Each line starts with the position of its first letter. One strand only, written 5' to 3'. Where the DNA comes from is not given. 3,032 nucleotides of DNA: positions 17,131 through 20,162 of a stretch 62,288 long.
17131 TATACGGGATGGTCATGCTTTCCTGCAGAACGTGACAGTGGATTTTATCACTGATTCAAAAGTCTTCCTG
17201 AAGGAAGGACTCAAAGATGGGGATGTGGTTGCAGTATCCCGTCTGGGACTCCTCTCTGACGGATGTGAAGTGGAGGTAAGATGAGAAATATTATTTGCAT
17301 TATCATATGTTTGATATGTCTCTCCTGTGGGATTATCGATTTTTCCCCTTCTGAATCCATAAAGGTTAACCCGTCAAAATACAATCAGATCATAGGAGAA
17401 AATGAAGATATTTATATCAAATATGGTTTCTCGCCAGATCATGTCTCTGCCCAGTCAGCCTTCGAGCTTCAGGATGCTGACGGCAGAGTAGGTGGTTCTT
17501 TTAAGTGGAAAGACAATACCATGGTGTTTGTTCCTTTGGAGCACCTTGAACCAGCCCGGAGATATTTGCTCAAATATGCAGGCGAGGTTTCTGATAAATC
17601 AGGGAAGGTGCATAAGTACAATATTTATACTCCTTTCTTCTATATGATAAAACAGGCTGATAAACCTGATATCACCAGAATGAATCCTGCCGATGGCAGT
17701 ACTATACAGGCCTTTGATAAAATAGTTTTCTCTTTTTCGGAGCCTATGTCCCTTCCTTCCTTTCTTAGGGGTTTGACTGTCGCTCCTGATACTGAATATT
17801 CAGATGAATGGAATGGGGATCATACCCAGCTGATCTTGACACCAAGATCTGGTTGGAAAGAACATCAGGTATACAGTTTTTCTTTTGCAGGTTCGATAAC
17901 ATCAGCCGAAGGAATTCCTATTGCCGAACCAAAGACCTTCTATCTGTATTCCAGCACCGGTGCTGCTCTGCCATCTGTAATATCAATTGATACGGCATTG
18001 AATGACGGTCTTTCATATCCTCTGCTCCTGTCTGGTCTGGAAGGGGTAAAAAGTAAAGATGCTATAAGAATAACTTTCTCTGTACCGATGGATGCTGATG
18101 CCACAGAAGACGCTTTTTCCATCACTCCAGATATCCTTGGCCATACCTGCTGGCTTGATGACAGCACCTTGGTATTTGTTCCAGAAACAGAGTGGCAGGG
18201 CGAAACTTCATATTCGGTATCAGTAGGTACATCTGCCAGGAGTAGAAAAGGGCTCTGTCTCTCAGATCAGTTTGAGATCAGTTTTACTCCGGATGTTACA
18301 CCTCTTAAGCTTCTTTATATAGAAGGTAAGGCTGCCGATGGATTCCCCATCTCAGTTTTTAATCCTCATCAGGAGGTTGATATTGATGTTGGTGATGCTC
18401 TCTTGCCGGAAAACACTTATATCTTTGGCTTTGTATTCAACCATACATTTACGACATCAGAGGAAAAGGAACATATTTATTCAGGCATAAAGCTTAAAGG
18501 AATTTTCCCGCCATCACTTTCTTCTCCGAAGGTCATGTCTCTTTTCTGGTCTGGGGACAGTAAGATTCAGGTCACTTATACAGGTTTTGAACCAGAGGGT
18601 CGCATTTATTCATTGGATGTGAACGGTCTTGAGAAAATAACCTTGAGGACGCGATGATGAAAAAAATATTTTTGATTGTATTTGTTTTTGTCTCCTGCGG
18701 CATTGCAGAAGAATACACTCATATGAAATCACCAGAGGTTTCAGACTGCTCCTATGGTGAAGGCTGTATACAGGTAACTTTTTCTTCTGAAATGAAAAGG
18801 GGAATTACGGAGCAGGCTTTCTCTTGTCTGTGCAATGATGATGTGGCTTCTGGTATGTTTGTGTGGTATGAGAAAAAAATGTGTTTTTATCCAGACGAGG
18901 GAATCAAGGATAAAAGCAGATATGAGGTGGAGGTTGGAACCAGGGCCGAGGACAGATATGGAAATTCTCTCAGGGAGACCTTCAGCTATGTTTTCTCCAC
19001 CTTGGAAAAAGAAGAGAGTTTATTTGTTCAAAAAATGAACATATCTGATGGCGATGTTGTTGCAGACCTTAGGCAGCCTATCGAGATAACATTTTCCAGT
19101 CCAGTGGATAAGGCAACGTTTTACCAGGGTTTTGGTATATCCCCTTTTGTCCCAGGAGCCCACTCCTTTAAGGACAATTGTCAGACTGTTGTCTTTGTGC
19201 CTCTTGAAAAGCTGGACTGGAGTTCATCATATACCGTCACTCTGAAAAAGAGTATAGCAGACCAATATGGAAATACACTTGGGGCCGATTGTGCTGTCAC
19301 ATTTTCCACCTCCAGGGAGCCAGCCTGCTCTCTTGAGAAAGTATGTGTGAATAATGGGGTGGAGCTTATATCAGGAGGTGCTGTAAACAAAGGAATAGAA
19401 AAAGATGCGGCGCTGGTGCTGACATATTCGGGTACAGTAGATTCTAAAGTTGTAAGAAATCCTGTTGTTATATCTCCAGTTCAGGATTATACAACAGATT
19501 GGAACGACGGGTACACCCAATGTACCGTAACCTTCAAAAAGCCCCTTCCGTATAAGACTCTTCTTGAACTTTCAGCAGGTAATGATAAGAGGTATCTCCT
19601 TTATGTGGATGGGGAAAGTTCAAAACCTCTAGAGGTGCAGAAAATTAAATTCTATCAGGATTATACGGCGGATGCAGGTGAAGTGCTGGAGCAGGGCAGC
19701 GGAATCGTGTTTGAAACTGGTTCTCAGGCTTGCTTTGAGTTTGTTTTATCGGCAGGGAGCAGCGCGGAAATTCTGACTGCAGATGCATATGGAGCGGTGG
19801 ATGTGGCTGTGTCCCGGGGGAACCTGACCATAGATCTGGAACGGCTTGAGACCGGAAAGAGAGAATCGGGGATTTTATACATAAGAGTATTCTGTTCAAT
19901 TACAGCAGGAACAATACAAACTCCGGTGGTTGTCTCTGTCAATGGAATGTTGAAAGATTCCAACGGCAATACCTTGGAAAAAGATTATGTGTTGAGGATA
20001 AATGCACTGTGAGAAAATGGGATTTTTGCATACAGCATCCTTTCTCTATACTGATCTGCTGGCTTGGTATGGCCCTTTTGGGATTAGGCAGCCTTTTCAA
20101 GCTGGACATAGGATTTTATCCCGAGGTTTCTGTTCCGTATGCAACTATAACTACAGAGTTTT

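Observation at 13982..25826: Seven-gene RND-like export apparatus with built-in Ig-repeat lipoproteins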

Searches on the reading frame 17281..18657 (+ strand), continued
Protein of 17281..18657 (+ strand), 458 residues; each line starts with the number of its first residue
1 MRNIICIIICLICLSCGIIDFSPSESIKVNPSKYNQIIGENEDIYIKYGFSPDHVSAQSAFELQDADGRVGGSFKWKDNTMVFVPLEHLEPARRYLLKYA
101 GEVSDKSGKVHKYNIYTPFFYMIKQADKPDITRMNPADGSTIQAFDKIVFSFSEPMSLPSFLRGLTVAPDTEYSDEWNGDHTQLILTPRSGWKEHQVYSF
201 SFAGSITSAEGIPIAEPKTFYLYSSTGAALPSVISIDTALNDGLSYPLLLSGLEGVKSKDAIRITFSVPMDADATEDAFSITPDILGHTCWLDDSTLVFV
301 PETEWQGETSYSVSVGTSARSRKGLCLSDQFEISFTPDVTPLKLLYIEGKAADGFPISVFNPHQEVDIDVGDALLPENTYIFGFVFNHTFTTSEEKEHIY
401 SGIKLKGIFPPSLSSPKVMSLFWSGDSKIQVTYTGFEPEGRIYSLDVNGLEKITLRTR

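Call 63: find_encoding_contigs(protein=P0040, flank=10000, max_places=1)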
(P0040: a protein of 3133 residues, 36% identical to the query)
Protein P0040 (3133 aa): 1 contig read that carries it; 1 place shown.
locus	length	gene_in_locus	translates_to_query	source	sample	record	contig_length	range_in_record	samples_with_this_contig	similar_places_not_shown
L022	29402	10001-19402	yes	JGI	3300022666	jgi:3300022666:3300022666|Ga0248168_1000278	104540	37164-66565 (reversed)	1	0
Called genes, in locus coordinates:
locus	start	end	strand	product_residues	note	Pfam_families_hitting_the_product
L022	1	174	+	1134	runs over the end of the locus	PF13643:DUF4145 (faint), PF04313:HSDR_N (faint), PF00270:DEAD (weak), PF04851:ResIII, PF18766:SWI2_SNF2, PF00271:Helicase_C (weak), PF08463:EcoEI_R_C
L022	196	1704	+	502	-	PF12161:HsdM_N, PF02384:N6_Mtase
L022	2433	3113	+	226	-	PF01420:Methylase_S (weak)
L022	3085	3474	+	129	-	-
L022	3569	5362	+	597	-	PF03235:GmrSD_N, PF07510:GmrSD_C (weak)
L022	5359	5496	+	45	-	-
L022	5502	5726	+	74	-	PF15731:MqsA_antitoxin (weak)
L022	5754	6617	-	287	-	-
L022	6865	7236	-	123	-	PF01934:HepT-like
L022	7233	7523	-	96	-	PF01909:NTP_transf_2, PF18765:Polbeta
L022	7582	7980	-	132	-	PF01850:PIN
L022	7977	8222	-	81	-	PF22513:FitA-like_RHH (weak)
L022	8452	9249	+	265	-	PF01073:3Beta_HSD (weak), PF01370:Epimerase, PF13460:NAD_binding_10 (weak), PF16363:GDP_Man_Dehyd, PF07993:NAD_binding_4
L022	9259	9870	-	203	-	-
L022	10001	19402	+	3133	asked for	-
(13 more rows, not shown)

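Call 64: find_encoding_contigs(protein=P0045, flank=10000, max_places=1)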
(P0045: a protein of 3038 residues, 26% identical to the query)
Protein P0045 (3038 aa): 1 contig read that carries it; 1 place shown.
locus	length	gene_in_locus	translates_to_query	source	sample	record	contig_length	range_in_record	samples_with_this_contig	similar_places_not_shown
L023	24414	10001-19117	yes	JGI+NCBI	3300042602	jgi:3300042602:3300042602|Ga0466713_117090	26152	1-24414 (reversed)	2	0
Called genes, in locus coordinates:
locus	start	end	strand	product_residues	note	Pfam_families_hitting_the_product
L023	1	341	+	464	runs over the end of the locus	PF02321:OEP (weak)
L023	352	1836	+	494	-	PF13205:Big_5 (faint)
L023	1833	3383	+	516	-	PF13205:Big_5 (weak)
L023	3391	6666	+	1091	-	PF00873:ACR_tran, PF02355:SecD_SecF_C (weak)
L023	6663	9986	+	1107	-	PF00873:ACR_tran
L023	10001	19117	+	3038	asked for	-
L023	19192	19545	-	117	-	PF25302:NADase_transloc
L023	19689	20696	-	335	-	PF25302:NADase_transloc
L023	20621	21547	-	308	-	PF25302:NADase_transloc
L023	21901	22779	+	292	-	PF13428:TPR_14 (faint), PF14559:TPR_19 (faint), PF13432:TPR_16 (faint), PF07719:TPR_2 (faint), PF21033:RMD1-3 (faint)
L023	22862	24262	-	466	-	PF00206:Lyase_1, PF14698:ASL_C2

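Call 65: find_encoding_contigs(protein=P0044, flank=10000, max_places=1)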
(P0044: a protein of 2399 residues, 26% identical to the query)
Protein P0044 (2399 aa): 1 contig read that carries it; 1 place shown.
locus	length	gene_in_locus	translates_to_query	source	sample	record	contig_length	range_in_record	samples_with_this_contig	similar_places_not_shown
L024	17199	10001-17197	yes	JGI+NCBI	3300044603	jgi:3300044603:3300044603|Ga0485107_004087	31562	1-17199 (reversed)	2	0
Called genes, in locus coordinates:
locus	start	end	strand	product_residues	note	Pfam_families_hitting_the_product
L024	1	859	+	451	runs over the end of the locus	PF25919:BSH_CusB (faint), PF25917:BSH_RND (weak), PF25973:BSH_CzcB, PF25954:Beta-barrel_RND_2 (weak), PF25989:YknX_C (weak)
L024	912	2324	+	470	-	PF13205:Big_5 (faint)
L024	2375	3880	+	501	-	PF13205:Big_5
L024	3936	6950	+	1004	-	PF00873:ACR_tran, PF02355:SecD_SecF_C (faint)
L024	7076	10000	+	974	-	PF00873:ACR_tran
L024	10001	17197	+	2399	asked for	?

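Call 70: search_protein_representatives(alignment_id=A2)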
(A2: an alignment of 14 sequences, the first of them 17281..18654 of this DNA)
Query: 14 sequences, 469 profile positions. Proteins with E-value up to 0.001 (for the whole library): 18084; up to 1e-10: 7551; up to 1e-30: 1701. The best 150 are listed.
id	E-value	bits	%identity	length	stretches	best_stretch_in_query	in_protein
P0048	4.1e-224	761.2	-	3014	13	256-341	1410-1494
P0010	4.0e-211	718.4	-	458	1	1-460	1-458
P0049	7.3e-192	654.9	-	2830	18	22-338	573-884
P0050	4.1e-176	602.9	-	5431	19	122-342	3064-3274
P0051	1.2e-165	568.4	-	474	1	1-467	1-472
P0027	3.1e-165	567.1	-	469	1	4-468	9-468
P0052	2.6e-163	560.7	-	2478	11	29-239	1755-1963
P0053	1.6e-161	554.8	-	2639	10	38-344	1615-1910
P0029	2.0e-160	551.3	-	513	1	8-467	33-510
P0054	5.6e-159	546.5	-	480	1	1-468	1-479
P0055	2.2e-155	534.6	-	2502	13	119-338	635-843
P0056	3.3e-152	524.1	-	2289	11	124-341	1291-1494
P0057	4.1e-149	513.9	-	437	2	1-239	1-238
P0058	5.7e-146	503.6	-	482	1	12-460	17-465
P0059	3.4e-144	497.7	-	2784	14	27-340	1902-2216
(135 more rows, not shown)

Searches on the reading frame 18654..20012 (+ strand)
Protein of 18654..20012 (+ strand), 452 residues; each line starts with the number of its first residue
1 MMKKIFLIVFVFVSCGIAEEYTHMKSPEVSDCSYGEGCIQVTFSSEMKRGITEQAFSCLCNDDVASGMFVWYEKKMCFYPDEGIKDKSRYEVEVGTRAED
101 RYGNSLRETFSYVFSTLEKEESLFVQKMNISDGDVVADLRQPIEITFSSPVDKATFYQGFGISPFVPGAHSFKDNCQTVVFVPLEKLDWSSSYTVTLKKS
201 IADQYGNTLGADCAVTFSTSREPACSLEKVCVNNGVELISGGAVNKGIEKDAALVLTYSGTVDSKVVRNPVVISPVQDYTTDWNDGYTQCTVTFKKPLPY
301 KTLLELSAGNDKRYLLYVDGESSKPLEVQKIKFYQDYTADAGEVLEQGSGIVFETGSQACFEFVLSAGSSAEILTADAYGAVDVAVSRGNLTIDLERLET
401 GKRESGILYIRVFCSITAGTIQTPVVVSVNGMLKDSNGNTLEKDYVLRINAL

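Call 4: search_protein_families(library=pfam, proteins=[window:18654-20012:+], max_evalue=0.01)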
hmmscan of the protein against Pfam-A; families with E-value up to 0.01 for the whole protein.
window:18654-20012:+ (452 aa): 1 family
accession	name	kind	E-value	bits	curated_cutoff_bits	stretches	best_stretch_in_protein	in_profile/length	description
PF13205.12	Big_5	-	1.4e-21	77.6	23.6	2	124-219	6-105/105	Bacterial Ig-like domain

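Call 5: search_protein_families(library=ncbifam, proteins=[window:18654-20012:+], max_evalue=0.01)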
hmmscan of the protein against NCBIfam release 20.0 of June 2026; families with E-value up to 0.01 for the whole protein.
window:18654-20012:+ (452 aa): 0 families

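Call 48: predict_structure(alignment_id=A3)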
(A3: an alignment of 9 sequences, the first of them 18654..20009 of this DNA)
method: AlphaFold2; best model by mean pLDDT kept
length: 452 residues; sequences in the alignment: 9
mean_pLDDT: 86.9   pTM: 0.52
mean pLDDT of the five models: 86.9, 86.7, 86.2, 85.3, 84.1
residues with pLDDT >= 90: 254; 70-90: 162; 50-70: 15; < 50: 21
segments of 3 or more residues with pLDDT < 50: 1-21
pLDDT, mean of each block of 10 residues (from residue 1): 37 44 73 88 92 93 90 93 85 92 89 78 90 90 93 93 94 90 89 96 88 93 80 87 91 92 84 94 93 94 89 90 92 89 91 87 93 85 80 87 91 82 86 89 91 83
secondary structure, 60 per line:
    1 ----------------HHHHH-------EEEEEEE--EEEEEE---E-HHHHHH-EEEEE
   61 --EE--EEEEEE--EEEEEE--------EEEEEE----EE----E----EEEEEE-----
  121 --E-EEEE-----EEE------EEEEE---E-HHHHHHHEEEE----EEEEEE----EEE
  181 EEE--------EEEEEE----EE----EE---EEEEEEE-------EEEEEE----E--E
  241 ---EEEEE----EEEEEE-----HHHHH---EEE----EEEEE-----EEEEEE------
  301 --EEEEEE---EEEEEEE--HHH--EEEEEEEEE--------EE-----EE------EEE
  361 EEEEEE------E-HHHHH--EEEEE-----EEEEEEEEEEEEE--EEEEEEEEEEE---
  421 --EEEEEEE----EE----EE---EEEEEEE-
elements in order: H17-21 E29-35 E38-43 H49-54 E56-60 E67-72 E75-80 E89-94 E110-115 E125-128 E134-136 E143-147 H153-159 E160-163 E168-173 E178-183 E192-197 E213-219 E227-232 E244-248 E253-258 H264-268 E272-274 E279-283 E289-294 E303-308 E312-318 E326-334 E358-366 H375-379 E382-386 E392-404 E407-417 E423-429 E445-451

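Call 54: fold_search(model_id=the predicted structure, library=pdb)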
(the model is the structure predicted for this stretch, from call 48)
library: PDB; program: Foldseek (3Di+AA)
matches with E <= 10: 1608; with E <= 0.001: 162
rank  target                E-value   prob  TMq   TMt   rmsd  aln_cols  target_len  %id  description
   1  4uic                  9.3e-11  1.00  0.21  0.15  24.3       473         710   14  Crystal structure of the S-layer protein rSbsC(31-844) (released 2016-04-13)
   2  4uj6                  5.5e-10  1.00  0.23  0.16  23.9       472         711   14  Structure of surface layer protein SbsC, domains 1-6 (released 2016-04-27)
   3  4zfq                  1.6e-08  1.00  0.21  0.27  17.8       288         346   13  Structure of M. tuberculosis (3,3) L,D-Transpeptidase, LdtMt5. (Meropenen-adduct form) (released 2015-09-02)
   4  4aq1_A                1.7e-08  1.00  0.18  0.13  33.1       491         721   12  Structure of the SbsB S-layer protein of Geobacillus stearothermophilus PV72p2 in complex with nanobody KB6 (released 2012-06-13)
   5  8a1m_A                2.1e-08  1.00  0.20  0.26  19.3       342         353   14  Crystal structure of the transpeptidase LdtMt2 from Mycobacterium tuberculosis in complex with maleimide analogue 4 (released 2023-06-14)
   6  3vyn_B                2.9e-08  1.00  0.21  0.27  24.0       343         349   13  Crystal structure of Mycobacterium tuberculosis L,D-transpeptidase LdtMt2 N55 truncation mutant (resideus 55-408) (released 2013-06-19)
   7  5erd_B                3.3e-08  1.00  0.18  0.16  22.1       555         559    9  Crystal structure of human Desmoglein-2 ectodomain (released 2016-06-22)
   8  8aho_A                3.6e-08  1.00  0.21  0.27  24.0       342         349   13  Crystal structure of the transpeptidase LdtMt2 from Mycobacterium tuberculosis in complex with cyanamide analogue 31 (released 2023-08-02)
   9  5uwv_B                4.1e-08  1.00  0.21  0.27  18.8       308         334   15  Crystal structure of Mycobacterium abscessus L,D-transpeptidase 2 (released 2017-08-16)
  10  5uwv_E                5.8e-08  1.00  0.20  0.27  18.6       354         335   14  Crystal structure of Mycobacterium abscessus L,D-transpeptidase 2 (released 2017-08-16)
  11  9gos                  5.8e-08  1.00  0.15  0.03  26.5       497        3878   10  CryoEM structure of the native Chlamydomonas reinhardtii Flagella Membrane Glycoprotein 1B. (released 2025-05-07)
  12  5uwv_D                6.6e-08  1.00  0.21  0.27  17.9       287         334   16  Crystal structure of Mycobacterium abscessus L,D-transpeptidase 2 (released 2017-08-16)
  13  8a1l_A                6.6e-08  1.00  0.19  0.24  19.4       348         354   14  Crystal structure of the transpeptidase LdtMt2 from Mycobacterium tuberculosis in complex with alpha-chloro ketone 2 (released 2023-06-14)
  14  8pxy_A                7.3e-08  1.00  0.20  0.26  17.4       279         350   15  Crystal structure of the transpeptidase LdtMt2 C354S mutant from Mycobacterium tuberculosis in complex with natural su (released 2024-08-07)
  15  5du7_A                7.3e-08  1.00  0.21  0.27  24.0       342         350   12  Crystal structure of ldtMt2 at 1.79 Angstrom resolution (released 2016-09-28)
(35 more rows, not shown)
